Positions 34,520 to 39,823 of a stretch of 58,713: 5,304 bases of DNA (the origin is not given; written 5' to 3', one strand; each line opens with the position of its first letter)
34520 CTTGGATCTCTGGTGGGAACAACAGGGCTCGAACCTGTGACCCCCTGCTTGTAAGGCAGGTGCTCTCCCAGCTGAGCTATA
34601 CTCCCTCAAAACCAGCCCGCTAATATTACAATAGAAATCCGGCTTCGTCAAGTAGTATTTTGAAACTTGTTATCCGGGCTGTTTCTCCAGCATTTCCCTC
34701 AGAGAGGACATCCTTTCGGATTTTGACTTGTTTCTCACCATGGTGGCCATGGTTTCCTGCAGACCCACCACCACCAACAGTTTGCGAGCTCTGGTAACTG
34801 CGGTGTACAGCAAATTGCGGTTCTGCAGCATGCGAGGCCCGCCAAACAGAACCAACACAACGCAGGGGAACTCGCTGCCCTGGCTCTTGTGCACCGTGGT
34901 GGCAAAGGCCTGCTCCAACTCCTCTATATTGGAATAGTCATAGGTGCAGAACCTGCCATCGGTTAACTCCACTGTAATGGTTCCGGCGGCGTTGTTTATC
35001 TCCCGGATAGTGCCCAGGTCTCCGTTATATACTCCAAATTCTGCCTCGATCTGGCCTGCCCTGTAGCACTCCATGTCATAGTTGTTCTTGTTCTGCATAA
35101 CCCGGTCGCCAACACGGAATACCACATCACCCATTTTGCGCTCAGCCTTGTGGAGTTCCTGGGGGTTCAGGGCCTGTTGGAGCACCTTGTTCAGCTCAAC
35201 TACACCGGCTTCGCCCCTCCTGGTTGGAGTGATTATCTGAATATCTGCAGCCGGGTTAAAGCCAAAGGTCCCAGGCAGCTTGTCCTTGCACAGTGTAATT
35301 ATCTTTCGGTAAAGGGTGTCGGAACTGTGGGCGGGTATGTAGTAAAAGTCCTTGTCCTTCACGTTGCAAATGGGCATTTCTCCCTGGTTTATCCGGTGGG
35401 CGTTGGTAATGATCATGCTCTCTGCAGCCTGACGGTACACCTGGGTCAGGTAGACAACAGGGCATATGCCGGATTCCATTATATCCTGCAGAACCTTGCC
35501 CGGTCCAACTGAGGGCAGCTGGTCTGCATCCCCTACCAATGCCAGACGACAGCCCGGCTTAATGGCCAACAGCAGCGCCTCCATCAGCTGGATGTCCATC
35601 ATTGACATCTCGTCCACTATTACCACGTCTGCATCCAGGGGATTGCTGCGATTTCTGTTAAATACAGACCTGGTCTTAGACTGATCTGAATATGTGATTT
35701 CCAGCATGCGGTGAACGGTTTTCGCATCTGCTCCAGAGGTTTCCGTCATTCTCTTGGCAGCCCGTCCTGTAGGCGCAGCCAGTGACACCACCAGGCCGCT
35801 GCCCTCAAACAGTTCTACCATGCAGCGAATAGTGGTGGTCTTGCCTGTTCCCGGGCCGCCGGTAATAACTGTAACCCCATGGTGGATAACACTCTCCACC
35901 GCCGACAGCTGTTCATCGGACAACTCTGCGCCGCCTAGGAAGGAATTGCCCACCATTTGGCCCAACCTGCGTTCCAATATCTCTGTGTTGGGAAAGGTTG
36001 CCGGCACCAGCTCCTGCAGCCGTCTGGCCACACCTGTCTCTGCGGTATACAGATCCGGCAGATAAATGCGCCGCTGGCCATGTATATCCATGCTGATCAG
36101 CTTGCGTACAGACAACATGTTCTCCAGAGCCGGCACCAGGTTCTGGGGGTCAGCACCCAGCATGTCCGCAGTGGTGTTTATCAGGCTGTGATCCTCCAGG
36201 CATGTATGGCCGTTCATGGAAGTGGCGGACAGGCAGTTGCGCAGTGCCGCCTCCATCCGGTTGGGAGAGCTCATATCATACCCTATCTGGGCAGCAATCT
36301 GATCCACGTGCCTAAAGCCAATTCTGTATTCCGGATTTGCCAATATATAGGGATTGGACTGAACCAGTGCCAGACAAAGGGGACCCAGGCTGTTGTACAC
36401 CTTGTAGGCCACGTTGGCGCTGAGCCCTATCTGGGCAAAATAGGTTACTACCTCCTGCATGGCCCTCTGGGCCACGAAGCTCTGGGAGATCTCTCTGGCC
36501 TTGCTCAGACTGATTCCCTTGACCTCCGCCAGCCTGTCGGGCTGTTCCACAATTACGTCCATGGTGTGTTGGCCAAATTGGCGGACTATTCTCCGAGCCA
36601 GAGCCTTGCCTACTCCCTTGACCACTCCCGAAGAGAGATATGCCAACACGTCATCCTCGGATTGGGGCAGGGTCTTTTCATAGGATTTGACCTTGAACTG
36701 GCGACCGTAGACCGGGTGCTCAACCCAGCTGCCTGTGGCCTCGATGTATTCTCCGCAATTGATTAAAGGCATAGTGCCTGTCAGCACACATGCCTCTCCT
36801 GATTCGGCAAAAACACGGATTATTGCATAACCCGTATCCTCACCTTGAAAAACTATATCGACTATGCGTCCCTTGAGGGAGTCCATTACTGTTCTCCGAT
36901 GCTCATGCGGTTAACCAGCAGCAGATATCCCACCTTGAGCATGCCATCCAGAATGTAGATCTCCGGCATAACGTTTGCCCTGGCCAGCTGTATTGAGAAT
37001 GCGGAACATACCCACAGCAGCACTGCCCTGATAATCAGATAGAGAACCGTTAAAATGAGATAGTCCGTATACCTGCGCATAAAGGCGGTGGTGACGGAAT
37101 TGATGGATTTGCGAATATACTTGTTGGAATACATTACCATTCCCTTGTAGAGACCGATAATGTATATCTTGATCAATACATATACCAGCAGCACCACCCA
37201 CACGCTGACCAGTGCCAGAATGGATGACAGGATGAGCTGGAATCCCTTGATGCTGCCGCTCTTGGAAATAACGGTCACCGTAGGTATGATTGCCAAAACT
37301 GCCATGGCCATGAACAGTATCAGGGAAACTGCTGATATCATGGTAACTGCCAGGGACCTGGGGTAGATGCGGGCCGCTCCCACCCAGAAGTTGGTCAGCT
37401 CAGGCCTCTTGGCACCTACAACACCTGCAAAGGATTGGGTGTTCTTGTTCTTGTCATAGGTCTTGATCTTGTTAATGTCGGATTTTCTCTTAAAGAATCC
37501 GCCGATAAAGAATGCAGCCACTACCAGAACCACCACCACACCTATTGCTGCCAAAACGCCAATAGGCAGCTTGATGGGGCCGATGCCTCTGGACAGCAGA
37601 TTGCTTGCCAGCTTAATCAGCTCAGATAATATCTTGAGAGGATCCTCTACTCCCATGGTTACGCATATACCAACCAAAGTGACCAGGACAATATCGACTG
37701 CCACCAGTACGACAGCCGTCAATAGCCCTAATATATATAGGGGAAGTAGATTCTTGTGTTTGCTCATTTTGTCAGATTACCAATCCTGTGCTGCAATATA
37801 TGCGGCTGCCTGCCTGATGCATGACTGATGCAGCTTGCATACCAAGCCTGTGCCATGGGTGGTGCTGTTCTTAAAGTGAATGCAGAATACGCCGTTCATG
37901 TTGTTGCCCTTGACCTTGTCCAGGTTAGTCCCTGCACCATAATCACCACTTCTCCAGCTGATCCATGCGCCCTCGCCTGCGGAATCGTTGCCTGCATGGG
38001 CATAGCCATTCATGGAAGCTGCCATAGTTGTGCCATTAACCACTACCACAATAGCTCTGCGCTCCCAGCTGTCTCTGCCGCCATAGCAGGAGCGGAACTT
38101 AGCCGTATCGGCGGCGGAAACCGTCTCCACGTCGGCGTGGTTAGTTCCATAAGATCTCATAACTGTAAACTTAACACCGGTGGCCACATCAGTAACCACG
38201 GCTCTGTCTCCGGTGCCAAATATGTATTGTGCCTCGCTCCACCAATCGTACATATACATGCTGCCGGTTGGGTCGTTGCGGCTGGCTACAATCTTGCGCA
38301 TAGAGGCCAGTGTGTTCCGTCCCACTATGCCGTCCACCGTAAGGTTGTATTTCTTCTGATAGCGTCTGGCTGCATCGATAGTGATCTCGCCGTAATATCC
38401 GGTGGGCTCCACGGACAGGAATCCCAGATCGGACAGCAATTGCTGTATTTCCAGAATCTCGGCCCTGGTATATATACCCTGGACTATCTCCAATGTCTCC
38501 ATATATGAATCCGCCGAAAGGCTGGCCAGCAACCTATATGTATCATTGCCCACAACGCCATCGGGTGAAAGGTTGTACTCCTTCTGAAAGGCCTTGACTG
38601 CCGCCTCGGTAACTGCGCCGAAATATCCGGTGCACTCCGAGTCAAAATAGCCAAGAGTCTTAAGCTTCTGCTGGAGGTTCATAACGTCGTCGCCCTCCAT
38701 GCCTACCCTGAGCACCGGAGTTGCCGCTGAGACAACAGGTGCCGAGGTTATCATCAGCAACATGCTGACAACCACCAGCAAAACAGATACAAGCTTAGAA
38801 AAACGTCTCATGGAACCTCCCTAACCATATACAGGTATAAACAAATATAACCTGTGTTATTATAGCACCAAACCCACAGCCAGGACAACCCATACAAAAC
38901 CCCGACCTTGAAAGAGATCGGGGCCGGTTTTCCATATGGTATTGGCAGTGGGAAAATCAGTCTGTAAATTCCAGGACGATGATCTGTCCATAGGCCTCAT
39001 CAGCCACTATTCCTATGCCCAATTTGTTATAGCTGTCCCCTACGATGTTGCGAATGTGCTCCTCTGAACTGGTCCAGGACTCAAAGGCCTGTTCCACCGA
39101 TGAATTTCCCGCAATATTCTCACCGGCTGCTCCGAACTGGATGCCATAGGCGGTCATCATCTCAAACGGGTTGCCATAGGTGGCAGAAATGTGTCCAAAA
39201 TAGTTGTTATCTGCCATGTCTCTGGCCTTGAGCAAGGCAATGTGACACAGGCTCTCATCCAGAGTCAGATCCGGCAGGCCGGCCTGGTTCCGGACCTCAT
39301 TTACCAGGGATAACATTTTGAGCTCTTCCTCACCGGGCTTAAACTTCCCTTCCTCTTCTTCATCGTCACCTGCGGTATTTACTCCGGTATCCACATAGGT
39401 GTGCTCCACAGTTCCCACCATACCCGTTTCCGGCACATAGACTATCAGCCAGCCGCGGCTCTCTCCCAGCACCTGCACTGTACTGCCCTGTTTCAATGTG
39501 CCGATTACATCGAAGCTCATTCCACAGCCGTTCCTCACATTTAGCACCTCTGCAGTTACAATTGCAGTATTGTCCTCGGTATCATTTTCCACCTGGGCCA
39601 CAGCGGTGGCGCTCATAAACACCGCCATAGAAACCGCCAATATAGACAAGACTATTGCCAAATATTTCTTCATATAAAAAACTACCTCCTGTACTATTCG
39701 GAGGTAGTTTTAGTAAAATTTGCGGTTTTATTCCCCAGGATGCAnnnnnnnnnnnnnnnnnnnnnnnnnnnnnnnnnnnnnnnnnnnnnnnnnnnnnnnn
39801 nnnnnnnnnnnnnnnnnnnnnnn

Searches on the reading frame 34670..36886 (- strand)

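Call 72: search_protein_families(library=pfam, proteins=[window:34670-36886:-])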
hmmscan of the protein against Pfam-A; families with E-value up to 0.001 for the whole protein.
window:34670-36886:- (738 aa): 13 families
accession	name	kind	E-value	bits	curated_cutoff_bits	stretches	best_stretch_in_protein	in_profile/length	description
PF13604.12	AAA_30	-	1.5e-42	146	27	1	321-505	1-174/191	AAA domain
PF13245.12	AAA_19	-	4.6e-41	140.6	25.1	1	326-462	1-134/134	AAA domain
PF14490.11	HHH_RecD2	-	3.5e-29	101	27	2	140-229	2-92/92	ATP-dependent RecD2 DNA helicase HHH domain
PF23139.1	OB_YrrC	-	2e-22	79.4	27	1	1-74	1-76/76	ATP-dependent DNA helicase YrrC, OB-fold domain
PF18335.7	SH3_13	-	5.6e-22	77.7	41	1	565-640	1-64/65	ATP-dependent RecD-like DNA helicase SH3 domain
PF13538.12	UvrD_C_2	-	1.4e-18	66.9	27.4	1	660-707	2-52/52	UvrD-like helicase C-terminal domain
PF01443.25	Viral_helicase1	-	6e-14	52.8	21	2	645-707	163-227/228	Viral superfamily 1 RNA helicase core domain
PF13086.12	AAA_11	-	6.1e-09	36.5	27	1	322-360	2-41/257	AAA domain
PF13401.12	AAA_22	-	9.8e-07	29.6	27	1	335-452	4-122/130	AAA domain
PF05970.20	PIF1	-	3.2e-06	27.3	25.9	1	323-500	3-203/223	PIF1-like helicase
PF14520.12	HHH_5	-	4.4e-06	27.5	27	1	89-133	7-51/57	Helix-hairpin-helix domain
PF05127.21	NAT10_TcmA_helicase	-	0.00025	21.4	22.7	1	340-439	1-110/176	RNA cytidine acetyltransferase NAT10/TcmA, helicase domain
PF02562.22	PhoH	-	0.00049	20.1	27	0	323-351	6-34/205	PhoH-like protein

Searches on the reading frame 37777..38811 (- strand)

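Call 73: search_protein_families(library=pfam, proteins=[window:37777-38811:-])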
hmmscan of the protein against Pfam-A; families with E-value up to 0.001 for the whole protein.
window:37777-38811:- (344 aa): 3 families
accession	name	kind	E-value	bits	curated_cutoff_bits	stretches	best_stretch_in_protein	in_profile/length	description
PF01471.23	PG_binding_1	-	1.7e-38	131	23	2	40-95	2-57/57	Putative peptidoglycan binding domain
PF08823.16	PG_binding_2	-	4.2e-07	30.6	21.1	0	35-81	10-56/74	Putative peptidoglycan binding domain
PF09374.15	PG_binding_3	-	0.0001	22.8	24.6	0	154-177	14-33/76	Predicted Peptidoglycan domain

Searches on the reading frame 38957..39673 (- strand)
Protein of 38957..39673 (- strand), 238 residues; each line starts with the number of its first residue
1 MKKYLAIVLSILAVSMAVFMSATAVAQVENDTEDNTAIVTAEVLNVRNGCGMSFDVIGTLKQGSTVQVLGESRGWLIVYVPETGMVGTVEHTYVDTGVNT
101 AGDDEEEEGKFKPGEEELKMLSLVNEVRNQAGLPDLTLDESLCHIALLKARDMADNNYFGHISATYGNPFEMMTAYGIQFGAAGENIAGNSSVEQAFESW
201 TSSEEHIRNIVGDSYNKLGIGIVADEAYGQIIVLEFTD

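Call 73: search_protein_families(library=pfam, proteins=[window:38957-39673:-])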
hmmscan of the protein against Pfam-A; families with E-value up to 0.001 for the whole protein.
window:38957-39673:- (238 aa): 2 families
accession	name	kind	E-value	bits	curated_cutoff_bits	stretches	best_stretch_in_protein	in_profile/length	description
PF00188.32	CAP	-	2.4e-18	67.5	21.1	1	121-233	1-114/117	Cysteine-rich secretory protein family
PF08239.17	SH3_3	-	2.9e-07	31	27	1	43-80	2-38/54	Bacterial SH3 domain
